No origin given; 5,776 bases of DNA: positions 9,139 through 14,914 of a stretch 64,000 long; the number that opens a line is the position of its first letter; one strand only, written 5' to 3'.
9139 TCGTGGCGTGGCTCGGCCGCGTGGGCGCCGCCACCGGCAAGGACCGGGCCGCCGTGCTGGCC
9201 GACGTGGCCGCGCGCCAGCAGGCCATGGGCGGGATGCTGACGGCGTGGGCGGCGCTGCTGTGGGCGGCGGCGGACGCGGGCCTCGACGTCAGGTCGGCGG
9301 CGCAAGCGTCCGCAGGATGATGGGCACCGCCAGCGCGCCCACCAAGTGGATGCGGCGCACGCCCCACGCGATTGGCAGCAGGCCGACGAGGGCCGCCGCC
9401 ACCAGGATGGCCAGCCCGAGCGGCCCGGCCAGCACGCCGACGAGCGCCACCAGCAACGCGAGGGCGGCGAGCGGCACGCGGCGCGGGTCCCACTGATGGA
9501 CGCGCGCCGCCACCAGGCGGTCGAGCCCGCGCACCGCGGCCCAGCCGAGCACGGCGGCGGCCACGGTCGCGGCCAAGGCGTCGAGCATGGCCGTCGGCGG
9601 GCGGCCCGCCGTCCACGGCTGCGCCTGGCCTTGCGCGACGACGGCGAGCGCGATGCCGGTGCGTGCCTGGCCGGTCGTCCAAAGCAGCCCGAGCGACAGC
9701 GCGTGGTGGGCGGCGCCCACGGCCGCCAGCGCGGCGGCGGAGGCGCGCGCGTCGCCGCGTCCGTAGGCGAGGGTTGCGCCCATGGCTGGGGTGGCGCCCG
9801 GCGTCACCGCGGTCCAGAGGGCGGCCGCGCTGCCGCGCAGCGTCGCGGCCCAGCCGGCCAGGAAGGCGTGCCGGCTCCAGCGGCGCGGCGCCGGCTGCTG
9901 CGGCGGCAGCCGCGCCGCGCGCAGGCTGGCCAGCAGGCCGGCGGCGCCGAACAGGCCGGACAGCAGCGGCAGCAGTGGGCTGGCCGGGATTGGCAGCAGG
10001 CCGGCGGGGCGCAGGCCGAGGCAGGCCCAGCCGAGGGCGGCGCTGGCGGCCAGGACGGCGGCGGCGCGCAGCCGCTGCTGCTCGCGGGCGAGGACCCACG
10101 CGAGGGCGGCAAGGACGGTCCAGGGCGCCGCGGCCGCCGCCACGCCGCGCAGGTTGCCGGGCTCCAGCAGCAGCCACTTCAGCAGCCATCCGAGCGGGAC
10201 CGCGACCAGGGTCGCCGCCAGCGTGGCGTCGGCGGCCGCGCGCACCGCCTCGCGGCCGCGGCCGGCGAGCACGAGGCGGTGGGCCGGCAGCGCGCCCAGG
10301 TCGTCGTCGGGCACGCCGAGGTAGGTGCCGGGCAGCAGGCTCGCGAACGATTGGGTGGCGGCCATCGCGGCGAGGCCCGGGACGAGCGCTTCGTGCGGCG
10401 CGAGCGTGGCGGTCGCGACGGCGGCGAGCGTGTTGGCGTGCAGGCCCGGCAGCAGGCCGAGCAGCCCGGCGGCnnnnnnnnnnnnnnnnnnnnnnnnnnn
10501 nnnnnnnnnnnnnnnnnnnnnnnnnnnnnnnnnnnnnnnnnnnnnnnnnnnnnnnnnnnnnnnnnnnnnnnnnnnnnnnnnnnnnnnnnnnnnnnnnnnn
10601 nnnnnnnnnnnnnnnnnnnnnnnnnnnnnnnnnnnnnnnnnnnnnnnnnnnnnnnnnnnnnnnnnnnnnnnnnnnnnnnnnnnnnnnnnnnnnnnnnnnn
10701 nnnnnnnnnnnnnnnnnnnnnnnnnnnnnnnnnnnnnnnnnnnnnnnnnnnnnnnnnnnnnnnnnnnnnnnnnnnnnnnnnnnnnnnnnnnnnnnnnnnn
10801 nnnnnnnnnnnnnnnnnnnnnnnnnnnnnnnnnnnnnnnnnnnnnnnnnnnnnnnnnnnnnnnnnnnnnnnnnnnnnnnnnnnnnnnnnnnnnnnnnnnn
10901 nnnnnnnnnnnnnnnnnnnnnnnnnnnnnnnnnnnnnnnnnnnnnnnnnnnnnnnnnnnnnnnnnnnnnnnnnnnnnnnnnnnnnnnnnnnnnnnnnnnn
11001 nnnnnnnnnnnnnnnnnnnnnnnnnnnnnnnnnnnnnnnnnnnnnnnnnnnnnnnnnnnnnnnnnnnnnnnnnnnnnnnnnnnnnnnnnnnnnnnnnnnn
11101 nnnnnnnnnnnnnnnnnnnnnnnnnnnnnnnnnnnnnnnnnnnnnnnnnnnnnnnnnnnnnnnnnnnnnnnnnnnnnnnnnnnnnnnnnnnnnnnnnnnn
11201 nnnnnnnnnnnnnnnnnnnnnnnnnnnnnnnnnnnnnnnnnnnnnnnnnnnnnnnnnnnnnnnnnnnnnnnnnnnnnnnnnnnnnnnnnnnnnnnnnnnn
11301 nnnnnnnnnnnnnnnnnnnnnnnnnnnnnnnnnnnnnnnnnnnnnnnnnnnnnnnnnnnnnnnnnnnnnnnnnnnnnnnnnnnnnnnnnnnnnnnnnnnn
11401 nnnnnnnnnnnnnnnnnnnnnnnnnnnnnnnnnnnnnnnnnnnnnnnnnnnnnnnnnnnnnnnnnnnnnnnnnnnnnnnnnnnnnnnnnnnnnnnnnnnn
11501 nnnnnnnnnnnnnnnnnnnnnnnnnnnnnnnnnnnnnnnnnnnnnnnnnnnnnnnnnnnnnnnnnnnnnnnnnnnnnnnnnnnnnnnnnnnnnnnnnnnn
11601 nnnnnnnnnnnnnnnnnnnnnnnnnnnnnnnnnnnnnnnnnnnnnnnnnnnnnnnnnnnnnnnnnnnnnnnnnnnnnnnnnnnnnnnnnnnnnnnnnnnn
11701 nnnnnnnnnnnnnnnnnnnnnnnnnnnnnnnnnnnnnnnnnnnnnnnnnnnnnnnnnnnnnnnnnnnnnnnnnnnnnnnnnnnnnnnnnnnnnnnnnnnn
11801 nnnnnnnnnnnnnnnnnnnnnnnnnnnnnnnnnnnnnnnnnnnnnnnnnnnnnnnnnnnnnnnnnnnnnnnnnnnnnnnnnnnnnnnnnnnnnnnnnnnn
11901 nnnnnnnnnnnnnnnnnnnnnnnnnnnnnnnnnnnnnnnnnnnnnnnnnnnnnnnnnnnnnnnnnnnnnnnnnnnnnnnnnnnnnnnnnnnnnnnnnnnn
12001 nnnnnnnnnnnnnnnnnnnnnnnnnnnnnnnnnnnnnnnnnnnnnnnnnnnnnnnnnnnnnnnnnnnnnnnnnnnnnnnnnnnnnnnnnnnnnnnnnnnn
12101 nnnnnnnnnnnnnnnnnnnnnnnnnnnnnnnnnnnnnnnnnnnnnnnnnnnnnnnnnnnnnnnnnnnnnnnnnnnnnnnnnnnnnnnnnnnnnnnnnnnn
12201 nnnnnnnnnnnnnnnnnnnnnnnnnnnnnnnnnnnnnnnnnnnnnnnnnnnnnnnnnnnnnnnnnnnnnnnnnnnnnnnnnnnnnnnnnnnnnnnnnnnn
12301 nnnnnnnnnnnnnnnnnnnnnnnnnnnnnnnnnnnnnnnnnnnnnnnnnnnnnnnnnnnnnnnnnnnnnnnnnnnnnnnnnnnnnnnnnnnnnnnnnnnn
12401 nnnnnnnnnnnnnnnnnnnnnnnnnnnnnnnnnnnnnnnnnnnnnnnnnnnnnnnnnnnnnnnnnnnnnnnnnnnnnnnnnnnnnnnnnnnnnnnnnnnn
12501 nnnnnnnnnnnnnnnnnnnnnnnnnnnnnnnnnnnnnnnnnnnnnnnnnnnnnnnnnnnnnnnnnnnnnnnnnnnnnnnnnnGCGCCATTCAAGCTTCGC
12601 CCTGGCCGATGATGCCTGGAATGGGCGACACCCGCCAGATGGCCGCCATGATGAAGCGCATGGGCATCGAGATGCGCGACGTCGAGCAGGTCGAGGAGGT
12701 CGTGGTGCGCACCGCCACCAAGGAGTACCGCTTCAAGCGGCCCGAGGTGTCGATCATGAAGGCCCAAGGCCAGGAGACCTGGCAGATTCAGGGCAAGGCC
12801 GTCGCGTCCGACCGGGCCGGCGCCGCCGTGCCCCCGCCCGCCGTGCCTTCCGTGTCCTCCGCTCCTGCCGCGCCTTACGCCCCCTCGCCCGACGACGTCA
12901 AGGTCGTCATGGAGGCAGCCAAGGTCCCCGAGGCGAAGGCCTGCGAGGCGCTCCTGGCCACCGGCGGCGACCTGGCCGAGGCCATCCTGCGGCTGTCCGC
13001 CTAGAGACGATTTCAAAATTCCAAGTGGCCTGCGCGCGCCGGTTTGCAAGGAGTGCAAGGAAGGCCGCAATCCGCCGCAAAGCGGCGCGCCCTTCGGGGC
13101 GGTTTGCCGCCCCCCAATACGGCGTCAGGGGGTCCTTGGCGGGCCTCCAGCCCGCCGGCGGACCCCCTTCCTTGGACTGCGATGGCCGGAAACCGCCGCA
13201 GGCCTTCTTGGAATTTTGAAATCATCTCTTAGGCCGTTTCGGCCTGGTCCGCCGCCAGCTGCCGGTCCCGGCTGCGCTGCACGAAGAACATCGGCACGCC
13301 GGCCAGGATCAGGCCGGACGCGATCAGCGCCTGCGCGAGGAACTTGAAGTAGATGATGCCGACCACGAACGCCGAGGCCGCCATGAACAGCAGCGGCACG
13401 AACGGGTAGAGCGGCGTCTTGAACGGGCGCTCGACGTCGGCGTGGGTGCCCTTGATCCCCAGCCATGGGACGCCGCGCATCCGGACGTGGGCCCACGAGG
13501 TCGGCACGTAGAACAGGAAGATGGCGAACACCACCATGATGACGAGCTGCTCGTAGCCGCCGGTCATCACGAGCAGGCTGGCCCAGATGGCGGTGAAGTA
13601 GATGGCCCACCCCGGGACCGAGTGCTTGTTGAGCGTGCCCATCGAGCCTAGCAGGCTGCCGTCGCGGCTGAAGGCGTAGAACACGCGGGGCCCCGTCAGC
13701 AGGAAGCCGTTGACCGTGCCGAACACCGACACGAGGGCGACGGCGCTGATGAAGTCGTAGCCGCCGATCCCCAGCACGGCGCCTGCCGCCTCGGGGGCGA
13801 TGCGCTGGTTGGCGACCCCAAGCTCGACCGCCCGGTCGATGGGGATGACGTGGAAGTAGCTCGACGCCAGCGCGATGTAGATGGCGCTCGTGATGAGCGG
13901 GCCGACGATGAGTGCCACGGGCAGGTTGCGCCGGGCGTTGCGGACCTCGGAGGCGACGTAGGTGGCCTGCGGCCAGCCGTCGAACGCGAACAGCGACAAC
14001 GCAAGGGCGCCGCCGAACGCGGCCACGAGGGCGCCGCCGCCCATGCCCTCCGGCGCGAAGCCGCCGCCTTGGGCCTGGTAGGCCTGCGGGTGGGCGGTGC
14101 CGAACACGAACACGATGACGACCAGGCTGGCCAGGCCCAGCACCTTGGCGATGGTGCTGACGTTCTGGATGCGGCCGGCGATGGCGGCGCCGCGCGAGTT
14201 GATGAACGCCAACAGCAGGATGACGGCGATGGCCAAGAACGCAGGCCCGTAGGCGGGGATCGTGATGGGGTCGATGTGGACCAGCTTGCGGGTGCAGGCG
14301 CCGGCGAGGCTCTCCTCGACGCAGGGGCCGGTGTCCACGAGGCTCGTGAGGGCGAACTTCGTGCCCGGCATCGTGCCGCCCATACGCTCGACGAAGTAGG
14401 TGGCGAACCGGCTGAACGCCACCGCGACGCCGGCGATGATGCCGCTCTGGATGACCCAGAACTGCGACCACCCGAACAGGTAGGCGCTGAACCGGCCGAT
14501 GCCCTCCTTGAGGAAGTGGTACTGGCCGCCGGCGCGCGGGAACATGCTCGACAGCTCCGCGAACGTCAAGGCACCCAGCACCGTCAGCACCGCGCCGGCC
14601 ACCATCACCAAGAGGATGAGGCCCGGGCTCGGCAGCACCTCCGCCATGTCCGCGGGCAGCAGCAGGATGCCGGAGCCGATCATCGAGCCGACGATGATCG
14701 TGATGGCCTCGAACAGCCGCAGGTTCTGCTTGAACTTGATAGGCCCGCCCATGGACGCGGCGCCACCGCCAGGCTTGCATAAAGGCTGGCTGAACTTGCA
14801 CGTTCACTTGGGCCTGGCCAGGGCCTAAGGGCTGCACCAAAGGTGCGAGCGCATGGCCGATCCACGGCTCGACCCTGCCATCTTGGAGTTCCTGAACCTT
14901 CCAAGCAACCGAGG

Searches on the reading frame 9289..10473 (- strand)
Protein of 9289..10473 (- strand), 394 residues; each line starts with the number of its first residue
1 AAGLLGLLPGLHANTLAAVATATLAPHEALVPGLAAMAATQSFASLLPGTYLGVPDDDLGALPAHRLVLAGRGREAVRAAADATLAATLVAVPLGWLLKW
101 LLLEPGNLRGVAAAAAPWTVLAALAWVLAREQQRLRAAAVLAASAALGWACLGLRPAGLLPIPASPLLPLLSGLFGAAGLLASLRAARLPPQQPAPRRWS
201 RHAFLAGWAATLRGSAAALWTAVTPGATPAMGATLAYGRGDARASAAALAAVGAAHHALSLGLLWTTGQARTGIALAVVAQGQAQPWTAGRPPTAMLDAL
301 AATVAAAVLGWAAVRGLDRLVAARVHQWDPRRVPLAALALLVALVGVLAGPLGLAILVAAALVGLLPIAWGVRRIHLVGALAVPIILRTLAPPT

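Call 34: search_protein_families(library=pfam, proteins=[window:9289-10473:-], max_evalue=0.00001)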
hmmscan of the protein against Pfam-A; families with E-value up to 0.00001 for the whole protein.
window:9289-10473:- (394 aa): 1 family
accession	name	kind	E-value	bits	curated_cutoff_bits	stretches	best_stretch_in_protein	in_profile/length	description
PF01970.21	TctA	-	3e-26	92.5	28.9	1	5-378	14-422/423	Tripartite tricarboxylate transporter TctA family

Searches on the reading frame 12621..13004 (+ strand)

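Call 83: search_protein_families(library=pfam, proteins=[window:12621-13004:+], max_evalue=0.0001)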
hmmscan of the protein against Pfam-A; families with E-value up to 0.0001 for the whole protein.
window:12621-13004:+ (127 aa): 2 families
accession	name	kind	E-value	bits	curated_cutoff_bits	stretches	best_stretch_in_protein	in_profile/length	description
PF01849.23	NAC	-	1.8e-12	47.4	21.3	1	5-60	2-54/57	NAC domain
PF19026.7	UBA_HYPK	-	3.8e-05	23.4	27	1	90-125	5-40/41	HYPK UBA domain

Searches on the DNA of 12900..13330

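Call 46: search_rna_families(source=window, start=12900, end=13330, threshold=evalue, max_evalue=10)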
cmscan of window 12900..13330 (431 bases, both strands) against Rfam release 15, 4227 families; matches with E-value up to 10: 11.
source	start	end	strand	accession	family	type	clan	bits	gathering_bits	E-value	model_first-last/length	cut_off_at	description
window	13236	13319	+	RF03451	mir-3188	Gene; miRNA;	-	18.5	93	2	1-86/86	no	mir-3188 microRNA precursor family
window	13052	13112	-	RF02804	PyrR206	Gene; snRNA; snoRNA; HACA-box;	-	17.8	46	0.98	1-60/60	no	Pyrobaculum sRNA 206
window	13235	13301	-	RF03006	M23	Gene; sRNA;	-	15.9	41.2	2.5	1-53/53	no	M23 RNA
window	13068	13138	-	RF01681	P4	Gene; sRNA;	-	15.7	37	0.074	1-215/215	no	Pseudomonas sRNA P4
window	12900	12980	+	RF02814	Sso133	Gene; sRNA;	-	15.7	44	2.2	1-73/73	no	Sulfolobus sRNA133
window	13144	13192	+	RF01791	F6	Gene; sRNA;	-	14.5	46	9.5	1-57/57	no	F6 TB sRNA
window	13068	13103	+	RF01333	CRISPR-DR20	Gene; CRISPR;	-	14.2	42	5.5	1-36/36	no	CRISPR RNA direct repeat element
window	12941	12991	-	RF02807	PyrR209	Gene; snRNA; snoRNA; HACA-box;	-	13.7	42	7.8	1-65/65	no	Pyrobaculum sRNA 209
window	13122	13168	-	RF02805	PyrR207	Gene; snRNA; snoRNA; HACA-box;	-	13.7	60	8.6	5-54/65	no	Pyrobaculum sRNA 207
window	13106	13243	-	RF02134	HTT-AS1_1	Gene; lncRNA;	-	11.7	200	7.7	108-230/230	no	HTT antisense RNA 1 conserved region 1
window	13136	13156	+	RF02423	Bp1_781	Gene; sRNA;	-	8.2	80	8.9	203-223/230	no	Burkholderia sRNA Bp1_Cand871_SIPHT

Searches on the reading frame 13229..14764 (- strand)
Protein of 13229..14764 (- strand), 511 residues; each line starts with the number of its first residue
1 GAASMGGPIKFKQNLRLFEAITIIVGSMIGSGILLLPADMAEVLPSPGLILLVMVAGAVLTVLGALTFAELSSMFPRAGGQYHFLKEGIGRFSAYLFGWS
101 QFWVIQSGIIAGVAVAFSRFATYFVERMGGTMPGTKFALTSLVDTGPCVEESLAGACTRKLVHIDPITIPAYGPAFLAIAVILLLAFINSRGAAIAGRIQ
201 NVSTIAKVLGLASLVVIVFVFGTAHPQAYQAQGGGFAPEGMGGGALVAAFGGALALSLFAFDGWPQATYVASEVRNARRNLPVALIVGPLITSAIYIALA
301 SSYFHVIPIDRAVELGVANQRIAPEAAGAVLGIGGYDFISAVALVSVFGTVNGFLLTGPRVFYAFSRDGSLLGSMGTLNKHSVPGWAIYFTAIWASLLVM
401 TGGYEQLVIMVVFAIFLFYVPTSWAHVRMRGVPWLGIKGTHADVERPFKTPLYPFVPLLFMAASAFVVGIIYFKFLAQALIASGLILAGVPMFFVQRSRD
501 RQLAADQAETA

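Call 34: search_protein_families(library=pfam, proteins=[window:13229-14764:-], max_evalue=0.00001)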
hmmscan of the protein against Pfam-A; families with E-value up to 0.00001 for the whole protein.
window:13229-14764:- (511 aa): 2 families
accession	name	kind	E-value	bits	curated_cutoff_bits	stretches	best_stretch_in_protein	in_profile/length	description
PF13520.12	AA_permease_2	-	7.9e-43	147.4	27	1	15-470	1-403/427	Amino acid permease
PF00324.27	AA_permease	-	7.6e-28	97.8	24.6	1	21-470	3-419/470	Amino acid permease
